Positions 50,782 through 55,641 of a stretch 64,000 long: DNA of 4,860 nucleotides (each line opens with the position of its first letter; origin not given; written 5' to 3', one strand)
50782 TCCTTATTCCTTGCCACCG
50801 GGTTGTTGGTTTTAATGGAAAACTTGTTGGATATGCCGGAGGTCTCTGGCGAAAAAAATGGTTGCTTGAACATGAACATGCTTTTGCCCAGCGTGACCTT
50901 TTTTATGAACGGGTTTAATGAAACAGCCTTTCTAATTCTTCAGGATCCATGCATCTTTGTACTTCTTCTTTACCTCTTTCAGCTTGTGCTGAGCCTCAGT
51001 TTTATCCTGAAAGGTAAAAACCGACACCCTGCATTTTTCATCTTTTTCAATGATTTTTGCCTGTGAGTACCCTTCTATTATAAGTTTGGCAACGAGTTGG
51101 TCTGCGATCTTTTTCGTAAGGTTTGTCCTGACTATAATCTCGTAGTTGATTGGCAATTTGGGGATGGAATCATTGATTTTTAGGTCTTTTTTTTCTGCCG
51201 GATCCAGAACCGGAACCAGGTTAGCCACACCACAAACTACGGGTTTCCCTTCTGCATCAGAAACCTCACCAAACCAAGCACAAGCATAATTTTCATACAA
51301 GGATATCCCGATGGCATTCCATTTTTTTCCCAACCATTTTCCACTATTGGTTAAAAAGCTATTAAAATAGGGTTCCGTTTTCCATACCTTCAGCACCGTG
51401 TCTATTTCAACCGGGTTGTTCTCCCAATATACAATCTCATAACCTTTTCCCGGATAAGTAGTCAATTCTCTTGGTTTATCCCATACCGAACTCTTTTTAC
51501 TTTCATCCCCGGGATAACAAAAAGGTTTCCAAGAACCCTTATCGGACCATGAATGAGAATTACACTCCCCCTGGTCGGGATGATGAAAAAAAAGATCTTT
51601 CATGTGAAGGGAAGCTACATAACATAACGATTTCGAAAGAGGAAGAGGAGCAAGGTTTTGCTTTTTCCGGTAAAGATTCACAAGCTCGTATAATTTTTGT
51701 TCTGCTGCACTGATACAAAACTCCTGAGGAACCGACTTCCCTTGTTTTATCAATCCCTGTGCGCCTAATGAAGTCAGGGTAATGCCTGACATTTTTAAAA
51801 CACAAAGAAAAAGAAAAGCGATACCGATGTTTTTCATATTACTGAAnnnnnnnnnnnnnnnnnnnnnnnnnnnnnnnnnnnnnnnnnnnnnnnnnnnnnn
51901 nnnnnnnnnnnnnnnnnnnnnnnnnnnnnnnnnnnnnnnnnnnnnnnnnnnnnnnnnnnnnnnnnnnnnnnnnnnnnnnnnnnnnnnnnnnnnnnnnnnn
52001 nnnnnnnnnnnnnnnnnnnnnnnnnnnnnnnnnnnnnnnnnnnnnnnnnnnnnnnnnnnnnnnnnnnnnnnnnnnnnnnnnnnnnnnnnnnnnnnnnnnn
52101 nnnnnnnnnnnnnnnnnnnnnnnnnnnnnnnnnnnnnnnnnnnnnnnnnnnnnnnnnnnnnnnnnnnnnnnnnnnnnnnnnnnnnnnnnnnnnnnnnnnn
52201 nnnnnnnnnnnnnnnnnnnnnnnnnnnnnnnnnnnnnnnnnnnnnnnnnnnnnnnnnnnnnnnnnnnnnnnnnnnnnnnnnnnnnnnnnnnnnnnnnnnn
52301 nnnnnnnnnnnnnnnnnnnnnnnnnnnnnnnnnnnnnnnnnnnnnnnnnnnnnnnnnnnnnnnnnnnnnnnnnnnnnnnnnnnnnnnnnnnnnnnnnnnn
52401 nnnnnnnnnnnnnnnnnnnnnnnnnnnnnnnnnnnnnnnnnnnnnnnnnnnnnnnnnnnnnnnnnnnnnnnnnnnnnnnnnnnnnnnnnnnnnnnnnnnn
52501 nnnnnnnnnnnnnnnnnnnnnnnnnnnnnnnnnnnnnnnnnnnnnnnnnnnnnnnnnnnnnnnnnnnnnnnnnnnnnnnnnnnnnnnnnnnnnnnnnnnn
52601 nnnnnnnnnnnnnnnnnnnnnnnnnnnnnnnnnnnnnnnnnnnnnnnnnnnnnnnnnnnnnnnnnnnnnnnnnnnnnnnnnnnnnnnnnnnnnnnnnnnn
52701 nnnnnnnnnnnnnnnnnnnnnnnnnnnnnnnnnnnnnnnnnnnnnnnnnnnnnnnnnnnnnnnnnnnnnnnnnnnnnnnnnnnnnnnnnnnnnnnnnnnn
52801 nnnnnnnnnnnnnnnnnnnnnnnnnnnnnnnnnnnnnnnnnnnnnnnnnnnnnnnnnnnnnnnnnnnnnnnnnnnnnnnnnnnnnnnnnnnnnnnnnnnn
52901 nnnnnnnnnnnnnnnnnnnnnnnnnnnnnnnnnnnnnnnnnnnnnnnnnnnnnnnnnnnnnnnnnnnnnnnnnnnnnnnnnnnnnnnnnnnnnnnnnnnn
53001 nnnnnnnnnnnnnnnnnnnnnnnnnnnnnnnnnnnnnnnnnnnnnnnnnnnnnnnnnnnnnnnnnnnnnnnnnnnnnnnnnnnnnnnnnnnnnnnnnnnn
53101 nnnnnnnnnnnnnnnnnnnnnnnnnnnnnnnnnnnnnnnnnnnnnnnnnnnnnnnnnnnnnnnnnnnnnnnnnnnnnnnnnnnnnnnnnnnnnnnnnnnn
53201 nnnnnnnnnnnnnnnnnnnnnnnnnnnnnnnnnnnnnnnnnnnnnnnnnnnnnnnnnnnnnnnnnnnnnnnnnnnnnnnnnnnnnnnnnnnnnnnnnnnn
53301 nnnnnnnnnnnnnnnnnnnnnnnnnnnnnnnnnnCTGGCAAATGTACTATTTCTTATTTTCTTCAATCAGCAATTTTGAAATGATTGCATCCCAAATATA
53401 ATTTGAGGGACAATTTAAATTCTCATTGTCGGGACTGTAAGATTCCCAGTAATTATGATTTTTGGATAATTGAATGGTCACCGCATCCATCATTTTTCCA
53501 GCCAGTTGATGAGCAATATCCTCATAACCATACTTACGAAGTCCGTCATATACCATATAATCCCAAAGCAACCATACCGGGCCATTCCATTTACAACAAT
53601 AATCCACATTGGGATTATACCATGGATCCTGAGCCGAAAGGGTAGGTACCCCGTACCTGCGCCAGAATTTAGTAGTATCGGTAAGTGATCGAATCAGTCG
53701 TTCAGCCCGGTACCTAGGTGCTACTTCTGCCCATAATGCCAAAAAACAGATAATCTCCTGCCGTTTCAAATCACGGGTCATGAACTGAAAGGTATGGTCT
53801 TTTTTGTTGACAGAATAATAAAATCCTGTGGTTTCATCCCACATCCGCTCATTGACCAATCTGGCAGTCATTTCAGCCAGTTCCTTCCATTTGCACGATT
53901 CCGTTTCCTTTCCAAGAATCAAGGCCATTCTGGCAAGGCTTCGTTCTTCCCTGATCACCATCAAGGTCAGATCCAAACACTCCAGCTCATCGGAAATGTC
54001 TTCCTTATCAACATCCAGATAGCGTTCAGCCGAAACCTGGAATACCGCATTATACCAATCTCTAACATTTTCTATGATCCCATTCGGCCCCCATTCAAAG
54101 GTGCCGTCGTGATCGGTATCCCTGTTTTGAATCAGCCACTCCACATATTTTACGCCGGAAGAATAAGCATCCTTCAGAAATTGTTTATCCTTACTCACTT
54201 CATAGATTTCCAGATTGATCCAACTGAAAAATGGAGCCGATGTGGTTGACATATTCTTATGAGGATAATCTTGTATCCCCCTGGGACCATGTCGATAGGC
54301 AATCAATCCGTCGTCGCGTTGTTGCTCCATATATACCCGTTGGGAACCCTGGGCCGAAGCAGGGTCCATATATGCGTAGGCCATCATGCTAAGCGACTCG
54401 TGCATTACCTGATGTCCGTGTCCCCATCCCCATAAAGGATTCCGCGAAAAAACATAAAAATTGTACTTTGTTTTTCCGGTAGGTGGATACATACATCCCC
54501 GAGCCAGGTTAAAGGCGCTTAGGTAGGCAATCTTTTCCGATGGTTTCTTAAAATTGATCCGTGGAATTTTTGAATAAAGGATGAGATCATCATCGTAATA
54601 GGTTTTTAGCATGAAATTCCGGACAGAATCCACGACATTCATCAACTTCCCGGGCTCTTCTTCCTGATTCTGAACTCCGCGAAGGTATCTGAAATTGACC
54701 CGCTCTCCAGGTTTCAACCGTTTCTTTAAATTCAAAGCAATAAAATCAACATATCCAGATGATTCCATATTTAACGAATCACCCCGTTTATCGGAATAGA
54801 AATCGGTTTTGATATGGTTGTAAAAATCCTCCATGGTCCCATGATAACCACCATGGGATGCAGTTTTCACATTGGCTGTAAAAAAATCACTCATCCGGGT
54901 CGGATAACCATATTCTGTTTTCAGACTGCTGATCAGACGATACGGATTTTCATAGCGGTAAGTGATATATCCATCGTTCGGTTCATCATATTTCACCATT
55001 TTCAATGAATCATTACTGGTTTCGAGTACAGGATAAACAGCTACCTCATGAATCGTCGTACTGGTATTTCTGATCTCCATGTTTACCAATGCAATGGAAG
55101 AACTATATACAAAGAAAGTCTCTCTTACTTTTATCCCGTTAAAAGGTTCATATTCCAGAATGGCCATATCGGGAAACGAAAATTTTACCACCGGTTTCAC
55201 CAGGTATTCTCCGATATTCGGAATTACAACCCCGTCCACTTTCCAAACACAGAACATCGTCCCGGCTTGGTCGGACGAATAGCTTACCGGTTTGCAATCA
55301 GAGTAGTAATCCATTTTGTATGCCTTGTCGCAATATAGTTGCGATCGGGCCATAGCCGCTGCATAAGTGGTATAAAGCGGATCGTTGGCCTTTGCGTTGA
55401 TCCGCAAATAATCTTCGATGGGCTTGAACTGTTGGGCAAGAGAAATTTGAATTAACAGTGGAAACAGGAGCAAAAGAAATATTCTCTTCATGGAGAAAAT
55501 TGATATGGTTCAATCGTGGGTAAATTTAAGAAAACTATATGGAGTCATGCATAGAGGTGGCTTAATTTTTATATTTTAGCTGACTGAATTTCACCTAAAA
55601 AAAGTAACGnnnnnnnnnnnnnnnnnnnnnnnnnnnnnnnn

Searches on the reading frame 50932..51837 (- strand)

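Call 57: search_protein_families(library=pfam, proteins=[window:50932-51837:-], max_evalue=0.0001)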
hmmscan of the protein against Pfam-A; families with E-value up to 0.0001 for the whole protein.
window:50932-51837:- (301 aa): 2 families
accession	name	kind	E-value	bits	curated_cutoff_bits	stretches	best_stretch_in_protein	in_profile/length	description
PF05036.18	SPOR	-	2.3e-06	28.3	21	1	242-300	15-76/76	SPOR domain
PF00188.32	CAP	-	1.4e-05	26.3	21.1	1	51-181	2-103/117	Cysteine-rich secretory protein family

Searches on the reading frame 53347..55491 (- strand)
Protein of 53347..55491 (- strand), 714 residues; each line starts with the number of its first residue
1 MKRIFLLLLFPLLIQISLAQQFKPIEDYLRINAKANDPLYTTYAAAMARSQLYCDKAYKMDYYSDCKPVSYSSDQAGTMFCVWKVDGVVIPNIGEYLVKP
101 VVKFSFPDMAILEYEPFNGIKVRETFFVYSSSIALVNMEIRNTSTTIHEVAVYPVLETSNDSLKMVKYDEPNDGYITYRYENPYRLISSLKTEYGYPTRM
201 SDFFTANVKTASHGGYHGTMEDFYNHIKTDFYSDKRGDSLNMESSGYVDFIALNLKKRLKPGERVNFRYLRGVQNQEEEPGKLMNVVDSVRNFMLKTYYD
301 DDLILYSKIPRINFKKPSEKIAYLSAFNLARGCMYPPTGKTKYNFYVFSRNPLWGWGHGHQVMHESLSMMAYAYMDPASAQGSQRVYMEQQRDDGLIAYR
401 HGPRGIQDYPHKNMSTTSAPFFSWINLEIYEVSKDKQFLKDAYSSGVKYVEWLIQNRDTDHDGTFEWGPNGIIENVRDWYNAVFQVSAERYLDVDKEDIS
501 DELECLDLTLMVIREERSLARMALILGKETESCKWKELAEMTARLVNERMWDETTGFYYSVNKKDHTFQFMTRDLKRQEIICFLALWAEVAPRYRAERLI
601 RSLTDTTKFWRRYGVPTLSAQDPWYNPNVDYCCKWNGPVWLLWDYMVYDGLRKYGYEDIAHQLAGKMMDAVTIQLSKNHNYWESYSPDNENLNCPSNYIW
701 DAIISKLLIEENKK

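Call 57: search_protein_families(library=pfam, proteins=[window:53347-55491:-], max_evalue=0.0001)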
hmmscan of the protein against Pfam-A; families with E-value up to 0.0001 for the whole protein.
window:53347-55491:- (714 aa): 4 families
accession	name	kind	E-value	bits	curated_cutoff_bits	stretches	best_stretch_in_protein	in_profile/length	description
PF22422.2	MGH1-like_GH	-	5.5e-40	138.5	27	1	369-700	13-355/356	Mannosylglycerate hydrolase MGH1-like glycoside hydrolase domain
PF01204.24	Trehalase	-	1.2e-12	47.9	21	1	505-686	306-477/512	Trehalase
PF03200.22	Glyco_hydro_63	-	1.4e-08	34.5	22.4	1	432-688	181-469/492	Glycosyl hydrolase family 63 C-terminal domain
PF17389.8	Bac_rhamnosid6H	-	1.5e-08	34.8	24.5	1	370-568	55-230/339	Bacterial alpha-L-rhamnosidase 6 hairpin glycosidase domain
